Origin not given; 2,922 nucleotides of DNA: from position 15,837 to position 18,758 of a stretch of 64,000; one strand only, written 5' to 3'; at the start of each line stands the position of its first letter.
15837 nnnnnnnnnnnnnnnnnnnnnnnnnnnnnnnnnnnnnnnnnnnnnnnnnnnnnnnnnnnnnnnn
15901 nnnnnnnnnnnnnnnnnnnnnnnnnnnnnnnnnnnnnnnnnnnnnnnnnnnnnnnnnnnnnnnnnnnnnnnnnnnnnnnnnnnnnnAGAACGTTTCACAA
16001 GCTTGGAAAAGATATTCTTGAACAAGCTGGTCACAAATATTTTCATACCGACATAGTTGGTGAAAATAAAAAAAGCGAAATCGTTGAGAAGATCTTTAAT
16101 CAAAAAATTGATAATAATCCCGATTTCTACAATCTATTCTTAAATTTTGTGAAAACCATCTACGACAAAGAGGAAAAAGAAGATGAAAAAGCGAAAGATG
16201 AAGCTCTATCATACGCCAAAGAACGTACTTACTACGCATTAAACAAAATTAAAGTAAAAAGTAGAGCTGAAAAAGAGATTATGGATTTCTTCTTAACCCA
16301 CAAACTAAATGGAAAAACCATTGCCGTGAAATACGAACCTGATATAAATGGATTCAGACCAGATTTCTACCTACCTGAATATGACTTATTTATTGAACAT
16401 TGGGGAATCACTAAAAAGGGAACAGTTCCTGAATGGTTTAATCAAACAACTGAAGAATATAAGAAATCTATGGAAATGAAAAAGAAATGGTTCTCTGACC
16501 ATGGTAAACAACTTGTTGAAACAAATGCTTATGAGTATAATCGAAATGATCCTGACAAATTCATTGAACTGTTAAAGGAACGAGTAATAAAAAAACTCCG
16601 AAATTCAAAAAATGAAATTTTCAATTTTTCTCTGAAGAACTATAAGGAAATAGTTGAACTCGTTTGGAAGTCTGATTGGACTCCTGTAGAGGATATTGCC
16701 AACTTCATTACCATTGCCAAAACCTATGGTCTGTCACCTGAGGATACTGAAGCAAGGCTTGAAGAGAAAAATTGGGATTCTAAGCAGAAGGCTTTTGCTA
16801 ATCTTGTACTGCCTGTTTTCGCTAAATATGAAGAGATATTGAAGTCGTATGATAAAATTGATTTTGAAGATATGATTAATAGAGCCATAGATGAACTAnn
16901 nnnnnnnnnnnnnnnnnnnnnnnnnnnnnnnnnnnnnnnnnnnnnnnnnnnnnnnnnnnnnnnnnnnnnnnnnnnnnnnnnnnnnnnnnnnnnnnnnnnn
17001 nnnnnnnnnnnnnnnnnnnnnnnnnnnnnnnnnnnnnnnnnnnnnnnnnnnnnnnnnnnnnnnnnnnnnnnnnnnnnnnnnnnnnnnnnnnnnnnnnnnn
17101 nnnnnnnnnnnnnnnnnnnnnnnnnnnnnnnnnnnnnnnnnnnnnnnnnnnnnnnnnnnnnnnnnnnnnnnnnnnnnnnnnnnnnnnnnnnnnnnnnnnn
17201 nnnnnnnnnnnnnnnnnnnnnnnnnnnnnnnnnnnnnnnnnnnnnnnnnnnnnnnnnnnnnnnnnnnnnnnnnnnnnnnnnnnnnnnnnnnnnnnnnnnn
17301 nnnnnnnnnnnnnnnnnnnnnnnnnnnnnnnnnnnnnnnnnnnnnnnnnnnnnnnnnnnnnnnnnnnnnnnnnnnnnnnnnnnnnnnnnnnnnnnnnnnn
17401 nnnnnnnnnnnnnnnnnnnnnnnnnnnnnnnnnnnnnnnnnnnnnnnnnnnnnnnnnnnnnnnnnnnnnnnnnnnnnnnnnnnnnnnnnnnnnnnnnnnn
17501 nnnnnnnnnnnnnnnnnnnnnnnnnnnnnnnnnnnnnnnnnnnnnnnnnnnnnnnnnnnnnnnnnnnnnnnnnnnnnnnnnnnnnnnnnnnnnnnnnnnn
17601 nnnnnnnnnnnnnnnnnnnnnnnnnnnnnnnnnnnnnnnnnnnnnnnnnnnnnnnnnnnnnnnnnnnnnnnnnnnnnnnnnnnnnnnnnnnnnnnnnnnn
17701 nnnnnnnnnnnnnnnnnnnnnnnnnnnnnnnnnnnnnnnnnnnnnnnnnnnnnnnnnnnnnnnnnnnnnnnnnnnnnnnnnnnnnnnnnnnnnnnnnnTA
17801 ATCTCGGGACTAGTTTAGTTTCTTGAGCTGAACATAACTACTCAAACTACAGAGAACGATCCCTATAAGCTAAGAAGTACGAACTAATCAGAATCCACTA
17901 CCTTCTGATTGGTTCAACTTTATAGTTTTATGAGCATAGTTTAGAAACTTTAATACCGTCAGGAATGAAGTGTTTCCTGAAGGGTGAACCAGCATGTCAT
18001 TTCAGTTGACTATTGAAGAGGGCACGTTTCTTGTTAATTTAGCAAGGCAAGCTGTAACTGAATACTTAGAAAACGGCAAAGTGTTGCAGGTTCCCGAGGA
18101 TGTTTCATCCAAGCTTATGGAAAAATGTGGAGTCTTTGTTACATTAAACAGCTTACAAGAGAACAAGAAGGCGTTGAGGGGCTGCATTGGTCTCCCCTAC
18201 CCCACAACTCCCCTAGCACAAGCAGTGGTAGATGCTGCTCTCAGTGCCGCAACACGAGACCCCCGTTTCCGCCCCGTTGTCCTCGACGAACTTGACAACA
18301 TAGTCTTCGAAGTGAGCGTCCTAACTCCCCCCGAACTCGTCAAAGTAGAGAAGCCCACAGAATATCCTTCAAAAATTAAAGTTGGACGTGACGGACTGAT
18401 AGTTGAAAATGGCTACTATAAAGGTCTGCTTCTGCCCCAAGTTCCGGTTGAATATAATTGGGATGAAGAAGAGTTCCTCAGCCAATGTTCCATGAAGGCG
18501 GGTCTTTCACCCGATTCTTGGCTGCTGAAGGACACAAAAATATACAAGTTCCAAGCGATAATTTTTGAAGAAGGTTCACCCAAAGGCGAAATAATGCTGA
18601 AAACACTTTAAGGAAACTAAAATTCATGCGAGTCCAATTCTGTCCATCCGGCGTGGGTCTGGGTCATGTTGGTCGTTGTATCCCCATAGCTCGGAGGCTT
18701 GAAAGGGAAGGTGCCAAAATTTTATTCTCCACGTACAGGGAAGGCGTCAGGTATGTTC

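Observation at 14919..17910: ~3-kb A+T-rich insertion carrying a single helicase-nuclease gene, bracketed by a 16-bp direct repeat that rebuilds the psmB stop codon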

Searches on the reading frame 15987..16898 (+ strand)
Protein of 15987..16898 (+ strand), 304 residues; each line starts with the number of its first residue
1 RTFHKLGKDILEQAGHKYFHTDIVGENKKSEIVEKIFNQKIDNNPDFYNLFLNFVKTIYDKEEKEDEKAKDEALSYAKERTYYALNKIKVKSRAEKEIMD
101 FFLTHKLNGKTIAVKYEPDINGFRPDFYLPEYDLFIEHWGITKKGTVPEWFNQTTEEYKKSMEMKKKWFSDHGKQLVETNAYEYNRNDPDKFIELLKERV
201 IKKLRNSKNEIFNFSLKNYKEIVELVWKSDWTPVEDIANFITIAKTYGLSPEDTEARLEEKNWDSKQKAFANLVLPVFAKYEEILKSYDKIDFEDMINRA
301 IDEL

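Call 28: search_protein_families(library=pfam, proteins=[window:15987-16898:+], max_evalue=10)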
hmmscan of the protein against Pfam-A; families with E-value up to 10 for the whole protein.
seq(304 aa): 1 family
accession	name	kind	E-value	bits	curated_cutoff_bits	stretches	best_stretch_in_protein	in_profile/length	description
PF00580.27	UvrD-helicase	-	3.5e-05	24.1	23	1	2-301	81-196/271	UvrD/REP helicase N-terminal domain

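Call 29: search_protein_families(library=padloc, proteins=[window:15987-16898:+], max_evalue=10)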
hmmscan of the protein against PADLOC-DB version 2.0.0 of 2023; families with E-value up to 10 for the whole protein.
seq(304 aa): 3 families
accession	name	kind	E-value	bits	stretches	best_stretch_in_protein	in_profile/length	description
PDLC01150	HEAT_CxxC_PDDEXK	-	3.5e-07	27.8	1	121-179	222-268/288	HEAT_CxxC_PD-DEXK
PDLC05067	PDC-S69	-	3.1e-06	25.1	1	26-160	128-257/289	-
PDLC00117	GajB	-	0.013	12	1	265-301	166-202/604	UrvD helicase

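Call 70: predict_structure(alignment_id=A2)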
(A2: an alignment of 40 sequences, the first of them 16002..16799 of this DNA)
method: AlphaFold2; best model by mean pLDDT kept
length: 266 residues; sequences in the alignment: 40
mean_pLDDT: 81.3   pTM: 0.78
mean pLDDT of the five models: 81.3, 81.2, 80.9, 80.6, 80.2
residues with pLDDT >= 90: 115; 70-90: 100; 50-70: 21; < 50: 30
segments of 3 or more residues with pLDDT < 50: 1-6, 15-19, 59-74
pLDDT, mean of each block of 10 residues (from residue 1): 48 47 77 90 90 67 41 66 90 96 96 91 95 91 81 93 94 93 92 96 86 91 78 81 79 71 70
secondary structure, 60 per line:
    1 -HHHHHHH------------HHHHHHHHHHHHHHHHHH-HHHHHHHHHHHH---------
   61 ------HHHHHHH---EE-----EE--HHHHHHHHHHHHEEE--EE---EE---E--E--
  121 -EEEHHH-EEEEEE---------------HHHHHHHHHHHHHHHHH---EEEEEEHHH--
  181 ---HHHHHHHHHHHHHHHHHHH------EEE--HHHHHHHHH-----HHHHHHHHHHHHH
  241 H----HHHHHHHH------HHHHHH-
elements in order: H2-8 H21-38 H40-51 H67-73 H88-99 E100-102 E122-124 E129-134 H150-166 E170-175 H184-202 E209-211 H214-222 H228-241 H246-253 H260-265

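Call 81: fold_search(model_id=the predicted structure, library=pdb)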
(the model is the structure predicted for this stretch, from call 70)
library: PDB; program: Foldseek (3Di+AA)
matches with E <= 10: 204; with E <= 0.001: 0
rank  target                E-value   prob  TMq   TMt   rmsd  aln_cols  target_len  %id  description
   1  6z1p_AS               4.8e-02  0.72  0.30  0.12  22.4       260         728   12  Structure of the mitochondrial ribosome from Tetrahymena thermophila (released 2020-06-24)
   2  9dou_A                4.8e-02  0.23  0.22  0.08  17.8       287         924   11  Taeniopygia guttata R2 retrotransposon (R2Tg) initiating target-primed reverse transcription (released 2025-05-21)
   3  3r3p_B                5.7e-02  0.99  0.28  0.64   4.2       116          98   12  Homing Endonuclease I-Bth0305I Catalytic Domain (released 2011-10-05)
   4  9g6k_Li               6.8e-02  0.85  0.29  0.17  22.0       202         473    8  LSU structure derived from the LSU sample of the mitoribosome from T. gondii. (released 2024-12-11)
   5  4par_C                2.2e-01  0.23  0.20  0.18  17.0       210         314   12  The 5-Hydroxymethylcytosine-Specific Restriction Enzyme AbaSI in a Complex with Product-like DNA (released 2014-06-25)
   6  3fov                  3.1e-01  0.23  0.15  0.31   7.3        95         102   14  Crystal structure of protein RPA0323 of unknown function from Rhodopseudomonas palustris (released 2009-01-13)
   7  3hrl                  3.5e-01  0.94  0.27  0.69   3.9       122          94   12  Crystal structure of a putative endonuclease-like protein (ngo0050) from neisseria gonorrhoeae (released 2009-06-30)
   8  9i05_Xl               5.2e-01  0.23  0.28  0.19  20.2       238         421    8  Cryo-EM structure of the large subunit of the mitochondrial ribosome from Toxoplasma gondii (released 2025-06-11)
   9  4par_A                5.2e-01  0.16  0.19  0.16  17.3       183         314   11  The 5-Hydroxymethylcytosine-Specific Restriction Enzyme AbaSI in a Complex with Product-like DNA (released 2014-06-25)
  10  9i05_Xv               5.9e-01  0.80  0.25  0.18   3.9        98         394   11  Cryo-EM structure of the large subunit of the mitochondrial ribosome from Toxoplasma gondii (released 2025-06-11)
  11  1vsr                  6.2e-01  0.66  0.21  0.38   4.3        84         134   20  VERY SHORT PATCH REPAIR (VSR) ENDONUCLEASE FROM ESCHERICHIA COLI (released 1999-10-27)
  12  7oe3                  6.2e-01  0.06  0.17  0.04  26.8       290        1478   12  Apo-structure of Lassa virus L protein (well-resolved endonuclease) [APO-ENDO] (released 2021-12-01)
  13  6kuv_A                6.2e-01  0.05  0.15  0.08  24.8       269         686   15  Structure of influenza D virus polymerase bound to cRNA promoter in class 2 (released 2019-10-02)
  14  4i1t                  7.4e-01  0.08  0.17  0.23  17.7       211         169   14  Crystal structure of the cap-snatching endonuclease from Pichinde virus (released 2014-02-26)
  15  9i05_Xr               9.9e-01  0.33  0.33  0.20  18.4       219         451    8  Cryo-EM structure of the large subunit of the mitochondrial ribosome from Toxoplasma gondii (released 2025-06-11)
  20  1cw0_A                1.2e+00  0.57  0.31  0.49   3.9       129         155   19  CRYSTAL STRUCTURE ANALYSIS OF VERY SHORT PATCH REPAIR (VSR) ENDONUCLEASE IN COMPLEX WITH A DUPLEX DNA (released 1999-12-12)
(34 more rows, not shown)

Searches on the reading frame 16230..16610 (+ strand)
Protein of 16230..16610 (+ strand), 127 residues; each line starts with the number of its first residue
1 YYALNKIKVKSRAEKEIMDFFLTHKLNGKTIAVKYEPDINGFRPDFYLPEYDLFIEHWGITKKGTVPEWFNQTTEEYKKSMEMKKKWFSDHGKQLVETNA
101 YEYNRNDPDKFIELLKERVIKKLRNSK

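Call 92: search_solved_structures(query=window:16230-16610:+, max_evalue=10, show_alignments=2)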
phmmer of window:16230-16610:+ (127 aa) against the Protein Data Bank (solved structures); distinct sequences matched with E-value up to 10: 0.

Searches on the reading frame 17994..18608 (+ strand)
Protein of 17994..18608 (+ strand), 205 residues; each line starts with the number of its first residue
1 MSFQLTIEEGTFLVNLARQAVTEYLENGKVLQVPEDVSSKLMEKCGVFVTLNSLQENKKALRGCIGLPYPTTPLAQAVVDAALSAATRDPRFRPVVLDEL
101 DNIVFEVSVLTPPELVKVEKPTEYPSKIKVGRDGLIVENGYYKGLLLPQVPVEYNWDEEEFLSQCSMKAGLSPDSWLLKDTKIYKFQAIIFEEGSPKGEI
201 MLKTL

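Call 7: search_protein_families(library=pfam, proteins=[window:17994-18608:+], max_evalue=0.01)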
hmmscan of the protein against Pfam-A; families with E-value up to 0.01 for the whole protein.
window:17994-18608:+ (205 aa): 1 family
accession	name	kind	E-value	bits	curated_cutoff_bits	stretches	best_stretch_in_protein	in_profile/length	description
PF01871.22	AMMECR1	-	4.2e-57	192.7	25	1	14-191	1-168/168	AMMECR1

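Call 103: find_encoding_contigs(protein=window:17994-18608:+, flank=6000, max_places=10)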
Protein window:17994-18608:+ (205 aa): 1 contig read that carries it; 1 place shown.
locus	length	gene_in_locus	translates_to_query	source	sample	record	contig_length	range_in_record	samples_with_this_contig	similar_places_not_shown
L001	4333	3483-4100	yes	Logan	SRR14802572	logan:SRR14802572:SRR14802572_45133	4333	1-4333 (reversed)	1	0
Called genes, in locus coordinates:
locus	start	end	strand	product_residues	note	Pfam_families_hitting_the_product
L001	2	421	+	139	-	?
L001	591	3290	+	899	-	PF00580:UvrD-helicase, PF13245:AAA_19, PF21445:ADDB_N (faint), PF13361:UvrD_C, PF13538:UvrD_C_2 (faint)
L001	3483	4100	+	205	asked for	PF01871:AMMECR1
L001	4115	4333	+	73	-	?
